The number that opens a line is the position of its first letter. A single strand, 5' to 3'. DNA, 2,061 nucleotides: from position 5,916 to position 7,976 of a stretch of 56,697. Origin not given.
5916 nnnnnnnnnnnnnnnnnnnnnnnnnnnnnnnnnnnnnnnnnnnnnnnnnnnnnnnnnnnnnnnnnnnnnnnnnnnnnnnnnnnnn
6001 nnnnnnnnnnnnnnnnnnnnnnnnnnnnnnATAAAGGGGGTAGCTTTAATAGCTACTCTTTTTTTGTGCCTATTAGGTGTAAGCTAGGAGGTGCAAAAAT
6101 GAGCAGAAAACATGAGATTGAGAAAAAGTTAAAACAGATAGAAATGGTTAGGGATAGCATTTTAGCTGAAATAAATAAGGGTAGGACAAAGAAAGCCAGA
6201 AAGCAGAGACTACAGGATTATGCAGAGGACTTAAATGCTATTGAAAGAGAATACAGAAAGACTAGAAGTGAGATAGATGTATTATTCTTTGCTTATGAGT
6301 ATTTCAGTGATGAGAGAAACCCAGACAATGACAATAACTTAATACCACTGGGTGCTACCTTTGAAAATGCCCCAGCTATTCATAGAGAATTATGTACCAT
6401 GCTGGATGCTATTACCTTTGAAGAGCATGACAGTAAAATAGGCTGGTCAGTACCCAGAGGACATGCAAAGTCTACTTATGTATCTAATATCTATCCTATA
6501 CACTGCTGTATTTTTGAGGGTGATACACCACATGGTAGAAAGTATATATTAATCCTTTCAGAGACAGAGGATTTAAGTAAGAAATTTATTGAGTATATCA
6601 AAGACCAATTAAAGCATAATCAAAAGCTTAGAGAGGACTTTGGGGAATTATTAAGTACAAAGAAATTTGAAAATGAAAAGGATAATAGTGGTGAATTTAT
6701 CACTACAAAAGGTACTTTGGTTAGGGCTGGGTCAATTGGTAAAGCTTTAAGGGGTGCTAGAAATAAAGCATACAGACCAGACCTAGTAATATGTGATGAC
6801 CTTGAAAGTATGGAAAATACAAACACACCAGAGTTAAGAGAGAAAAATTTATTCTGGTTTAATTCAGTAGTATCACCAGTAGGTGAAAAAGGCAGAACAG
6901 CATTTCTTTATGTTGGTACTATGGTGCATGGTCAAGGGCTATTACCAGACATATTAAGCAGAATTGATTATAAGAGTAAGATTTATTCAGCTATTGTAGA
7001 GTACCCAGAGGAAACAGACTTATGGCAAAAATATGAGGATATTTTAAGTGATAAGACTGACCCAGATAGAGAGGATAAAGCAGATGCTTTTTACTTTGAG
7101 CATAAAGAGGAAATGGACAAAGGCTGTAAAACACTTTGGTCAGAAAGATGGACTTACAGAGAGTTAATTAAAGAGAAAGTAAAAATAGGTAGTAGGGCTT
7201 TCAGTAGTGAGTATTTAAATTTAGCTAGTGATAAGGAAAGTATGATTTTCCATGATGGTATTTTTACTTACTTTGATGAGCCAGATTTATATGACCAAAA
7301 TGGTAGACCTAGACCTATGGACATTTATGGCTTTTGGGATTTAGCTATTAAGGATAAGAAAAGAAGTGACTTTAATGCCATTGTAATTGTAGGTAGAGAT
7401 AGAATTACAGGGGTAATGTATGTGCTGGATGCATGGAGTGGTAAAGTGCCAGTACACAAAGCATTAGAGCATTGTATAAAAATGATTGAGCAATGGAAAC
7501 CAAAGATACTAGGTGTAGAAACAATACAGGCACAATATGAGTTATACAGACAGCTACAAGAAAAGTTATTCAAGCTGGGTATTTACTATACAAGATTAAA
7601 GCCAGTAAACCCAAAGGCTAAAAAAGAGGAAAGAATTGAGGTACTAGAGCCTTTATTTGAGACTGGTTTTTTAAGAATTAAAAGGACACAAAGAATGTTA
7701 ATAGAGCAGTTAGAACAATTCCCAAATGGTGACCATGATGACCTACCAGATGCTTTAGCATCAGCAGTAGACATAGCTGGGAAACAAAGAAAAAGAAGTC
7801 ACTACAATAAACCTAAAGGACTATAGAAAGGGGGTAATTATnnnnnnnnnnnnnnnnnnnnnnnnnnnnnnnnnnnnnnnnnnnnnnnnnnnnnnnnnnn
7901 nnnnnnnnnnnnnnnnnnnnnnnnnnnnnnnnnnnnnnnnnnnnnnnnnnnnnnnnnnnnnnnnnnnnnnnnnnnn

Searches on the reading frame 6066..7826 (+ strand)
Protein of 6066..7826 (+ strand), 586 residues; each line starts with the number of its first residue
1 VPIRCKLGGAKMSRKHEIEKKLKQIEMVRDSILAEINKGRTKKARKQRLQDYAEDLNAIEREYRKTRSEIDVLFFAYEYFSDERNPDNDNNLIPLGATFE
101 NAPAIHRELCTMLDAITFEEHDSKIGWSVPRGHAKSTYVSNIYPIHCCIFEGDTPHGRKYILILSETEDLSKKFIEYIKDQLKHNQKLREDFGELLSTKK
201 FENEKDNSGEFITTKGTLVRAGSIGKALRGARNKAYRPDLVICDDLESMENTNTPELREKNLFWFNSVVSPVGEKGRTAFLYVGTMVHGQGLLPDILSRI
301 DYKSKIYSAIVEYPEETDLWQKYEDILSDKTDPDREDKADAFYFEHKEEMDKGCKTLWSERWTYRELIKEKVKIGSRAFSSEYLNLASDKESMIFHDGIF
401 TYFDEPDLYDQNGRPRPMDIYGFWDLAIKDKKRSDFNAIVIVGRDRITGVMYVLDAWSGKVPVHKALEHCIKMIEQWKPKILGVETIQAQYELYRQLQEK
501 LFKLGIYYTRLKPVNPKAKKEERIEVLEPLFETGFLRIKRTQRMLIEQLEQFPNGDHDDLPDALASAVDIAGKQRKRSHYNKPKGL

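Call 11: search_protein_families(library=phrogs, proteins=[window:6066-7826:+], max_evalue=0.001)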
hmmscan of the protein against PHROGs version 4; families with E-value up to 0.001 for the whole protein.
window:6066-7826:+ (586 aa): 8 families
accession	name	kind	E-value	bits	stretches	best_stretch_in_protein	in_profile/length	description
phrog_38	-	head and packaging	4.6e-102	344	1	13-576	215-708/760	terminase large subunit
phrog_5573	-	head and packaging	4.2e-20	73.2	1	355-577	25-240/250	terminase large subunit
phrog_14112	-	unknown function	2.8e-15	57.4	1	69-266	56-240/247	-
phrog_4758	-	head and packaging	2.1e-11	44.7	1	102-290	38-211/243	terminase large subunit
phrog_20726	-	unknown function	7.6e-10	39.8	1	418-575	1-177/199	-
phrog_979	-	head and packaging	6.3e-09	36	1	402-580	415-608/642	terminase large subunit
phrog_17672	-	head and packaging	9.7e-06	25.8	1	128-328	71-255/395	terminase large subunit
phrog_9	-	head and packaging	0.00025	21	1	124-251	225-334/812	terminase large subunit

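Call 12: search_protein_families(library=pfam, proteins=[window:6066-7826:+], max_evalue=0.01)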
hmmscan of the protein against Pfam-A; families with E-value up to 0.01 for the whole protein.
window:6066-7826:+ (586 aa): 1 family
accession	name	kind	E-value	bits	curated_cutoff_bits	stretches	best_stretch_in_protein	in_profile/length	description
PF22530.2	Terminase-T7_RNaseH-like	-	0.004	17.8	27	1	446-534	18-106/108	Terminase Bacteriophage T7, Ribonuclease H-like domain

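Call 32: search_solved_structures(query=window:6066-7826:+, max_evalue=1)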
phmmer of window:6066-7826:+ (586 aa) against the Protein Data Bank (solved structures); distinct sequences matched with E-value up to 1: 1.
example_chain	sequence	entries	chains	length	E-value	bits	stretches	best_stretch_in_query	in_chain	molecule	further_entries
9gjx_A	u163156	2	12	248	0.61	11.9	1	151-199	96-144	NADH-dependent nitro/flavin oxidoreductase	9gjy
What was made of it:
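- Closest known: SPP1 / SF6 pac region. Different: It gave no PDB sequence hit (call 32), and its nearest characterised relatives use terminal repeats.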

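Call 38: search_dna_similar(query=window:6066-7826:+, collection=phages, mode=protein, max_rows=25)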
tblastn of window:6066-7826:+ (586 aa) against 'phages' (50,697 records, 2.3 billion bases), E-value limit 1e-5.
Records with a match: 574; places in all: 574; records where one place covers at least 80% of the query: 226.
Best place of each record, by identity: <60% 574.
By first word of the organism name: Pseudomonas 151; Ralstonia 98; Vibrio 85; Streptomyces 38; Bacteroides 27; Bacteriophage 26; Bacillus 19; Paenibacillus 13; phage 10; Porphyromonas 10; and 47 more.
By host as written in the record: - 121; Ralstonia solanacearum 70; Pseudomonas aeruginosa 53; Pseudomonas aeruginosa PA14 32; Streptomyces griseus ATCC 10137 12; Paenibacillus larvae 11; Vibrio cholerae 10; Vibrio splendidus 10; and 171 more.
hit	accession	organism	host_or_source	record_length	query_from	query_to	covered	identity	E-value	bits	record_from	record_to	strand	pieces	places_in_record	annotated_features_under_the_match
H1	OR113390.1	Clostridium phage vB_CtyS-FA70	Clostridium sp.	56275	58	586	90%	59.0%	0e+0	600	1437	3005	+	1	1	hypothetical protein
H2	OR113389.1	Clostridium phage vB_CtyS-FA67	Clostridium sp.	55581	58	586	90%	59.0%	0e+0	598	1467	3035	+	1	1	hypothetical protein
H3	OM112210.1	Bacillus phage PK2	Bacillus sp. (in: Bacteria)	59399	49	586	92%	51.9%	0e+0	578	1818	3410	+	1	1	terminase large subunit protein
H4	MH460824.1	Paenibacillus phage Unity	Paenibacillus larvae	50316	7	586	99%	45.0%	2e-155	499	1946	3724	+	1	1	terminase large subunit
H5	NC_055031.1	Paenibacillus phage Unity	Paenibacillus larvae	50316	7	586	99%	45.0%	2e-155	499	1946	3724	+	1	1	terminase large subunit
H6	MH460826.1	Paenibacillus phage Heath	Paenibacillus larvae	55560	7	586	99%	45.0%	2e-155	499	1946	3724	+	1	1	terminase large subunit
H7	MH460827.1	Paenibacillus phage Halcyone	Paenibacillus larvae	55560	7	586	99%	45.0%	2e-155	499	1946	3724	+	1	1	terminase large subunit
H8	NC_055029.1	Paenibacillus phage Halcyone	Paenibacillus larvae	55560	7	586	99%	45.0%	2e-155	499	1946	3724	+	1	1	terminase large subunit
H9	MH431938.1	Paenibacillus phage C7Cdelta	Paenibacillus larvae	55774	9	586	99%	44.8%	1e-152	491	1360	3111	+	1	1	terminase large subunit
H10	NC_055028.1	Paenibacillus phage C7Cdelta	Paenibacillus larvae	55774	9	586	99%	44.8%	1e-152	491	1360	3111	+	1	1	terminase large subunit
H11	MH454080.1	Paenibacillus phage Ley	Paenibacillus larvae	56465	9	586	99%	44.8%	1e-152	491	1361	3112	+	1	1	terminase large subunit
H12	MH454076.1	Paenibacillus phage Ash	Paenibacillus larvae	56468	9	586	99%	44.8%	1e-152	491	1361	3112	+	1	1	terminase large subunit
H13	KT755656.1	Paenibacillus phage Tripp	Paenibacillus larvae ATCC 9545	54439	9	586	99%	44.8%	7e-152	489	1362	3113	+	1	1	terminase large subunit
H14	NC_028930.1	Paenibacillus phage Tripp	Paenibacillus larvae ATCC 9545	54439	9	586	99%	44.8%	7e-152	489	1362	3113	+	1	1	terminase large subunit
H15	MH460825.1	Paenibacillus phage Scottie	Paenibacillus larvae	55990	9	586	99%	44.6%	3e-155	498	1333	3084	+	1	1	terminase large subunit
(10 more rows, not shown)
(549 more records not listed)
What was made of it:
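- On Terminase recognition / end-forming site with a short direct terminal repeat (Halcyonevirus-type): The best characterised hits are the Halcyone-cluster phages at 45% identity and 99% coverage (call 38).
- Closest known: Short direct-terminal-repeat packaging of the Paenibacillus larvae Halcyone-cluster phages. Same: TerL is 45% identical over 99% of its length (call 38).
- TerL is 59% identical to FA70, 52% to PK2 and 45% over 99% of its length to the Halcyone-cluster phages (call 38).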

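Call 60: find_homologous_proteins(query=window:6066-7826:+, max_evalue=1e-100)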
Query window:6066-7826:+ (586 aa): 800 proteins with E <= 1e-100 among 8000 candidates; the best 120 are listed.
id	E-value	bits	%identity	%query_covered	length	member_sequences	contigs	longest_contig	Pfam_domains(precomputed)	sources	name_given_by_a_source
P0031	0.0e+0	1314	99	98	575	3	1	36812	-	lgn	-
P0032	0.0e+0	1123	83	98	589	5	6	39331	PF17289.9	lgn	-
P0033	4.4e-254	863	66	97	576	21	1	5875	-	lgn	-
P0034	2.8e-253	860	65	97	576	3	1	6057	-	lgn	-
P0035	6.4e-253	859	65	97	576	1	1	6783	-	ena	-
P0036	6.5e-253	859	65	97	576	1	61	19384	-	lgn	-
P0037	7.9e-253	859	65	97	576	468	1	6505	-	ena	-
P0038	2.6e-251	854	65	97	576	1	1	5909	-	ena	-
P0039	5.0e-251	853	65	97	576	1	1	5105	-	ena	-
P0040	1.3e-250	851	64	97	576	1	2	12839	-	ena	-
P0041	2.9e-246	837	65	95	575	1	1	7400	-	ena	-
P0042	8.9e-246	835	64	97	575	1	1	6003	-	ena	-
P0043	1.8e-245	834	63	97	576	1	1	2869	-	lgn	-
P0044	6.1e-245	833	63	97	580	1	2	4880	-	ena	-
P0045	7.3e-245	832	63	97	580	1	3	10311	-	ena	-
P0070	1.7e-243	828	63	97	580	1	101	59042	-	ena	-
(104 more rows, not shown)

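Call 61: find_encoding_contigs(protein=P0031, flank=10000, max_places=3)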
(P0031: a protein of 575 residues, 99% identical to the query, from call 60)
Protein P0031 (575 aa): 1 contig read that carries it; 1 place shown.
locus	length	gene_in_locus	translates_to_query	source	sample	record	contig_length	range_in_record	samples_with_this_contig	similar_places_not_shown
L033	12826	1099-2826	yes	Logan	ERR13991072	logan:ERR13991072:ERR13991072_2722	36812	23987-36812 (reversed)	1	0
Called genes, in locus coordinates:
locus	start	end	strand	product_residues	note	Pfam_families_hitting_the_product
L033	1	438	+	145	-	?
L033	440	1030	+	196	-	PF00239:Resolvase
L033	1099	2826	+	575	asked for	-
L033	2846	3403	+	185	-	PF22083:I-HmuI_NUMOD-like (weak)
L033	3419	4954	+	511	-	PF05133:SPP1_portal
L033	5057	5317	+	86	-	-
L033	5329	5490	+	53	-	-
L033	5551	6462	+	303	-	PF06152:Phage_min_cap2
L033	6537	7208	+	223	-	PF08614:ATG16 (weak)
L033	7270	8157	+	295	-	PF05065:Phage_capsid (weak), PF20911:GP7 (weak)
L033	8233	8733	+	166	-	-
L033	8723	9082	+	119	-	-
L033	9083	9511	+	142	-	-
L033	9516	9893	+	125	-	PF12691:Phage_tail_terminator_6 (weak)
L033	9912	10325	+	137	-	PF06199:Phage_tail_2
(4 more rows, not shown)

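Call 62: find_encoding_contigs(protein=P0032, flank=10000, max_places=6)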
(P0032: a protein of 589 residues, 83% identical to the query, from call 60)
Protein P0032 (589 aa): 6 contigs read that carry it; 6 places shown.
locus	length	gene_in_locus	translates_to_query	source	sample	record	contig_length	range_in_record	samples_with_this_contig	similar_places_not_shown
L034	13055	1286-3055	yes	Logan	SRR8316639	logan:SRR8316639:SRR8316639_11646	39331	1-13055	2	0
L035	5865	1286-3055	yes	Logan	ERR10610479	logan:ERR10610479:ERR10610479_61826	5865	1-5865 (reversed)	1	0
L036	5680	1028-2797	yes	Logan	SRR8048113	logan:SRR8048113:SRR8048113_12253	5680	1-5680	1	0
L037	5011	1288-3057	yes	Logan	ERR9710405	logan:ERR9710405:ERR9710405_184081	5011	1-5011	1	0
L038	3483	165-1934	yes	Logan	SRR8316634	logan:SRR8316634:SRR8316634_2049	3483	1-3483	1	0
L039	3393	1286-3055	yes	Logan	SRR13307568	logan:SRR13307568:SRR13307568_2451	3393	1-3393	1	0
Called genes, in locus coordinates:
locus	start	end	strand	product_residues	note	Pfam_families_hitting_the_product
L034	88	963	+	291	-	-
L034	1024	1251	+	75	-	-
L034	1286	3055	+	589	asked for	PF17289:Terminase_6C (weak)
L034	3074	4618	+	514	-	PF05133:SPP1_portal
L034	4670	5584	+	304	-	PF06152:Phage_min_cap2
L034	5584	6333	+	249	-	PF08614:ATG16 (weak)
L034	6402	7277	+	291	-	PF05065:Phage_capsid (weak), PF20911:GP7 (weak)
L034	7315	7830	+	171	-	-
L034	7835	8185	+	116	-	-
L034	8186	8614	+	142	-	-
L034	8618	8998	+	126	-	PF12691:Phage_tail_terminator_6 (weak)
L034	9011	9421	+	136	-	PF06199:Phage_tail_2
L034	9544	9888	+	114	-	-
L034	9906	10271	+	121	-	-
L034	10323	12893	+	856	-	PF28019:HmpF (faint)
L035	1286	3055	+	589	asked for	PF17289:Terminase_6C (weak)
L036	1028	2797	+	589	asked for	PF17289:Terminase_6C (weak)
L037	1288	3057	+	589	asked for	PF17289:Terminase_6C (weak)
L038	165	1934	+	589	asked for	PF17289:Terminase_6C (weak)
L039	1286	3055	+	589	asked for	PF17289:Terminase_6C (weak)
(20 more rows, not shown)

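Call 66: find_encoding_contigs(protein=P0070, flank=10000, max_places=10)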
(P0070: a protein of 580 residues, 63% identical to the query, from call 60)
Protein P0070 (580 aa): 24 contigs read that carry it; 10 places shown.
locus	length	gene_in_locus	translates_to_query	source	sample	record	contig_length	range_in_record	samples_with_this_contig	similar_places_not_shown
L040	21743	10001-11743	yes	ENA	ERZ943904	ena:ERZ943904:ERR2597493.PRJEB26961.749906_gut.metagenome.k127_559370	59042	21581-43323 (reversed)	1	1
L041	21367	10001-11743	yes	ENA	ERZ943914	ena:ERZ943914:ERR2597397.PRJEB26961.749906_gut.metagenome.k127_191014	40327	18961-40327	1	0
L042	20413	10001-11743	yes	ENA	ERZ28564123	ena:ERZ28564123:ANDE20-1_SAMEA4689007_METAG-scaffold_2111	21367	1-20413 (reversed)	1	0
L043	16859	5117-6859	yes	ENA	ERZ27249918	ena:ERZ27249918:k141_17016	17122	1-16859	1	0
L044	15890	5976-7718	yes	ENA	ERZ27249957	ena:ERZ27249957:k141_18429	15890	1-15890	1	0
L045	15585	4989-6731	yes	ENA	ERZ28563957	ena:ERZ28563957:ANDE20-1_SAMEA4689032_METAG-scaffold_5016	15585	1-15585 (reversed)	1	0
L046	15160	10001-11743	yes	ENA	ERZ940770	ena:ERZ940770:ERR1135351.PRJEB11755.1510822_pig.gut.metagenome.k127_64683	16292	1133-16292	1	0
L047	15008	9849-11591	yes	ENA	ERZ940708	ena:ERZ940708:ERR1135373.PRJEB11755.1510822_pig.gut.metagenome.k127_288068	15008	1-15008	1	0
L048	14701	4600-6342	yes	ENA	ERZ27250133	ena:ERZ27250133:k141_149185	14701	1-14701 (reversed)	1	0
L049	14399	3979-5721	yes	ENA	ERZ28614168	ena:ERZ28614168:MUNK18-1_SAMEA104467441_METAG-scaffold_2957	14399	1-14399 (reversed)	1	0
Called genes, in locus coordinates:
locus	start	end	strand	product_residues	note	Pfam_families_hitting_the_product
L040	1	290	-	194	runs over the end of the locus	-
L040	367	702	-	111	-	-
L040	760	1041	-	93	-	-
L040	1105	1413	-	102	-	-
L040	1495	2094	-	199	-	PF13489:Methyltransf_23, PF08241:Methyltransf_11, PF08242:Methyltransf_12, PF13649:Methyltransf_25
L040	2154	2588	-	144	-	-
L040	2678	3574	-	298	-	PF17338:GP88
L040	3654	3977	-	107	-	-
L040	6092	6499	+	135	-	PF13022:HTH_Tnp_1_2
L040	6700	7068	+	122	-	PF22745:Nlig-Ia (weak)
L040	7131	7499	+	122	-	-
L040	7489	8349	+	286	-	-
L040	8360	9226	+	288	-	PF00128:Alpha-amylase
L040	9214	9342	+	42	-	-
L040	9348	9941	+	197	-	PF00239:Resolvase, PF02796:HTH_7 (faint)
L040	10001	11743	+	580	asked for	-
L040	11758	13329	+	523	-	PF05133:SPP1_portal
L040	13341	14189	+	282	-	PF06152:Phage_min_cap2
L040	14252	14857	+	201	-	PF08614:ATG16 (weak)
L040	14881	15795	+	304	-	PF20911:GP7 (weak)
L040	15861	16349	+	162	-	-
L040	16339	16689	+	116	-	-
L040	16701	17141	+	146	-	-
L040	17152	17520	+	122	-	PF12691:Phage_tail_terminator_6 (weak)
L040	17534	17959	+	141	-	PF06199:Phage_tail_2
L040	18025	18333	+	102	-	-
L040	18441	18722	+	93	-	-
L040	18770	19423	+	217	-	PF02839:CBM_5_12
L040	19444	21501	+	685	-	PF10651:BppU_N (weak), PF01391:Collagen (faint)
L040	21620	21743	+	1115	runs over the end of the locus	-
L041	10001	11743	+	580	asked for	-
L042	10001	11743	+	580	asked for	-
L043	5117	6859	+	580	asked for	-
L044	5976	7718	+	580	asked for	-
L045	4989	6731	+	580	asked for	-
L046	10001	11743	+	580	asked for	-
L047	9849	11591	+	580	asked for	-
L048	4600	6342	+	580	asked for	-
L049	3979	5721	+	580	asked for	-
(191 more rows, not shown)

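Call 71: search_protein_families(library=pfam, proteins=[L040:6092-6499:+], max_evalue=0.001)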
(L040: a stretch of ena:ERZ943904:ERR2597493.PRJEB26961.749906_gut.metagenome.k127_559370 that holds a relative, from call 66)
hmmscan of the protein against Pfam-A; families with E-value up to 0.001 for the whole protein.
L040:6092-6499:+ (135 aa): 4 families
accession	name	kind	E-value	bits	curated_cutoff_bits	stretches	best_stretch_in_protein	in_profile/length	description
PF13022.12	HTH_Tnp_1_2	-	1.1e-21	77.6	27.9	1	7-120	6-114/122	Helix-turn-helix of insertion element transposase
PF01527.26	HTH_Tnp_1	-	0.00011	22.8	24.1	0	27-62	23-57/75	Transposase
PF13384.12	HTH_23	-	0.00012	22.2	24.6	1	25-50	16-40/50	Homeodomain-like domain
PF13518.12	HTH_28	-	0.00079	19.9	25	0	26-49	11-34/52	Helix-turn-helix domain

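Call 86: search_dna_similar(query=window:6066-7826:+, collection=phages, mode=protein, max_rows=45, rows=spread)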
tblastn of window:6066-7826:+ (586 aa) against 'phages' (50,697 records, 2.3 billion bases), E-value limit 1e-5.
Records with a match: 574; places in all: 574; records where one place covers at least 80% of the query: 226.
Best place of each record, by identity: <60% 574.
By first word of the organism name: Pseudomonas 151; Ralstonia 98; Vibrio 85; Streptomyces 38; Bacteroides 27; Bacteriophage 26; Bacillus 19; Paenibacillus 13; phage 10; Porphyromonas 10; and 47 more.
By host as written in the record: - 121; Ralstonia solanacearum 70; Pseudomonas aeruginosa 53; Pseudomonas aeruginosa PA14 32; Streptomyces griseus ATCC 10137 12; Paenibacillus larvae 11; Vibrio cholerae 10; Vibrio splendidus 10; and 171 more.
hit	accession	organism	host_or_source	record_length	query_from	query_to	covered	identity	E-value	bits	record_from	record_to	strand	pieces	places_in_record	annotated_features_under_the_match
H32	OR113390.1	Clostridium phage vB_CtyS-FA70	Clostridium sp.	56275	58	586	90%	59.0%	0e+0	600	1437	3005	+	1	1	hypothetical protein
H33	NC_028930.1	Paenibacillus phage Tripp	Paenibacillus larvae ATCC 9545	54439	9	586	99%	44.8%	7e-152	489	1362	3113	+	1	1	terminase large subunit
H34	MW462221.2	Campylobacter phage CAM-P21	Campylobacter coli CAN 10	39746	56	581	90%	30.8%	3e-59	219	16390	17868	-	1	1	hypothetical protein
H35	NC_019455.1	Haemophilus phage SuMu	Haemophilus parasuis 34086b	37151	105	564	78%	31.8%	9e-56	209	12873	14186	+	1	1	terminase large subunit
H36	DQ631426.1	Pseudomonas phage DMS3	-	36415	128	564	75%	32.3%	7e-51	195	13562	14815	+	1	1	hypothetical protein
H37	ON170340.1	Ralstonia phage YO359_1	Ralstonia solanacearum Race 3, Biovar 1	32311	49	564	88%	27.2%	2e-35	148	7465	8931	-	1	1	record has no annotation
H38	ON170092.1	Ralstonia phage YO047_1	Ralstonia solanacearum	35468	49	564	88%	27.2%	2e-35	148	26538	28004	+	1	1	record has no annotation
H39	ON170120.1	Ralstonia phage YO070_1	Ralstonia solanacearum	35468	49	564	88%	27.2%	2e-35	148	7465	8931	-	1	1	record has no annotation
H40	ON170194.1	Ralstonia phage YO113_1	Ralstonia solanacearum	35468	49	564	88%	27.2%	2e-35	148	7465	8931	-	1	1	record has no annotation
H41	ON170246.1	Ralstonia phage YO144_1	Ralstonia solanacearum SMT 71, PD 2762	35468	49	564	88%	27.2%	2e-35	148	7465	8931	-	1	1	record has no annotation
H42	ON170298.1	Ralstonia phage YO176_1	Ralstonia solanacearum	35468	49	564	88%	27.2%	2e-35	148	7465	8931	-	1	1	record has no annotation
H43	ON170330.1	Ralstonia phage YO199.nanopore_1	Ralstonia solanacearum Race 3, Biovar 1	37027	49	564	88%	27.2%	2e-35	148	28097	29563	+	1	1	record has no annotation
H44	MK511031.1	Pseudomonas phage vB_Pae_BR52b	Pseudomonas aeruginosa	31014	128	564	75%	32.0%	1e-50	194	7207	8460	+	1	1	hypothetical protein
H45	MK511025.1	Pseudomonas phage vB_Pae_CF118b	Pseudomonas aeruginosa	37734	128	564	75%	32.0%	1e-50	194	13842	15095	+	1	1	hypothetical protein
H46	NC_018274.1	Pseudomonas phage MP42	Pseudomonas aeruginosa PA14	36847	128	564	75%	32.0%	4e-50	192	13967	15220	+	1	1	terminase large subunit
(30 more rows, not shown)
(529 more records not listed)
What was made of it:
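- On Terminase recognition / end-forming site with a short direct terminal repeat (Halcyonevirus-type): The next tier, at about 30%, is Mu-like phages (call 86).
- More distant relatives (about 30%) are Mu-like phages (call 86), which I recall package by a headful mechanism.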
